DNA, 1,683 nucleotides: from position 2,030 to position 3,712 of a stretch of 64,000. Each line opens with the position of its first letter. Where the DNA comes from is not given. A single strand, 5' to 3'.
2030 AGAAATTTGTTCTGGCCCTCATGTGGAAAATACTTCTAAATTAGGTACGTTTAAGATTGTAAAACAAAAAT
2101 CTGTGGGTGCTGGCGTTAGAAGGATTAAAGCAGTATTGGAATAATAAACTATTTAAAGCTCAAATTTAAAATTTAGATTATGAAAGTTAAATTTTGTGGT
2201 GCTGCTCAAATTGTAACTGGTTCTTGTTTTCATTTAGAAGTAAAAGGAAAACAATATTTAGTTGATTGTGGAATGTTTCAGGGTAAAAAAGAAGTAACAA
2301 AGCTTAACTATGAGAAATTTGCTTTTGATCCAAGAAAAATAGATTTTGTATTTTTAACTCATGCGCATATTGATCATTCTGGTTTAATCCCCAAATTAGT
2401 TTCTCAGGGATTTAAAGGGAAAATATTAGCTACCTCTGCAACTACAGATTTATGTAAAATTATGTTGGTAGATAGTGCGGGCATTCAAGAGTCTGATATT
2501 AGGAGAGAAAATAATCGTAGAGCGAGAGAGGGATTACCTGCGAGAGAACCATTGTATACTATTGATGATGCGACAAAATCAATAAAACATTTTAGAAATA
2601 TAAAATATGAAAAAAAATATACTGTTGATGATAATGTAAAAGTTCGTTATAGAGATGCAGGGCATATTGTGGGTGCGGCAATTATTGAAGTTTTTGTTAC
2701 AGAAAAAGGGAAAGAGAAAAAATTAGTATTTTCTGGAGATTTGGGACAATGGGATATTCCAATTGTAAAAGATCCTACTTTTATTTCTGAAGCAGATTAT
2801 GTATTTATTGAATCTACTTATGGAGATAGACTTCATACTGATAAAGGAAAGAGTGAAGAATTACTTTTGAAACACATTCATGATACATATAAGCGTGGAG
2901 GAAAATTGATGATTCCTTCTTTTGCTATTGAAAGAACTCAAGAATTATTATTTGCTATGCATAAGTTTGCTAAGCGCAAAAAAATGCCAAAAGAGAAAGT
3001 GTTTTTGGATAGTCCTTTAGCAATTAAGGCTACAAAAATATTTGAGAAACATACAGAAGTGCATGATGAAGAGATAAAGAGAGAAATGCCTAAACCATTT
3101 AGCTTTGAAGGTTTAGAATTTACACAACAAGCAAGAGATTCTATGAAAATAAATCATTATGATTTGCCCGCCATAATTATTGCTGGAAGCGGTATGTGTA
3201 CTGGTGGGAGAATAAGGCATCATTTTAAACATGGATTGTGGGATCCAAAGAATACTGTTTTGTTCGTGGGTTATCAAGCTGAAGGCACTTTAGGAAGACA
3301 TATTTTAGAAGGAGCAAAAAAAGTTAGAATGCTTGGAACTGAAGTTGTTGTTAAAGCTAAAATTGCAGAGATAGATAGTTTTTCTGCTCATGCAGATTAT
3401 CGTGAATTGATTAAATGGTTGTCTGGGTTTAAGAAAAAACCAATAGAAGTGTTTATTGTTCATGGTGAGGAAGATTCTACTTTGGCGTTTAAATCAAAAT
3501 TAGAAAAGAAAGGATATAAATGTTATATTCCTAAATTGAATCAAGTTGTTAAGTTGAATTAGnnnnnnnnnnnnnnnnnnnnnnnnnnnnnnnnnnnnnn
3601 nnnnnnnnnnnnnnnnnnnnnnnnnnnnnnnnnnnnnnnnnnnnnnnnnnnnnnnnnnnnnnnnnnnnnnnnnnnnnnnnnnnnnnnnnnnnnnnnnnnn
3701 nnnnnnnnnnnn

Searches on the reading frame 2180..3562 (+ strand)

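Call 45: search_protein_families(library=pfam, proteins=[window:2180-3562:+], max_evalue=0.001)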
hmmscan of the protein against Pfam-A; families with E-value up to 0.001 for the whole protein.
window:2180-3562:+ (460 aa): 5 families
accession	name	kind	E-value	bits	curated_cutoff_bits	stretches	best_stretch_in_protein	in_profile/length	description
PF10996.14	Beta-Casp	-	2.4e-43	147.9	27.7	1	253-375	1-120/120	Beta-Casp domain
PF07521.17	RMMBL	-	7.5e-22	77.5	21.6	1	389-451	2-63/63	Zn-dependent metallo-hydrolase RNA specificity domain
PF00753.33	Lactamase_B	-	1e-11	45.6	22.7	1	14-99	6-89/196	Metallo-beta-lactamase superfamily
PF16661.11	Lactamase_B_6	-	5.2e-09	36.2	27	1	19-171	2-149/193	Metallo-beta-lactamase superfamily domain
PF12706.13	Lactamase_B_2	-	7.5e-07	29.4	27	1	49-213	26-165/200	Beta-lactamase superfamily domain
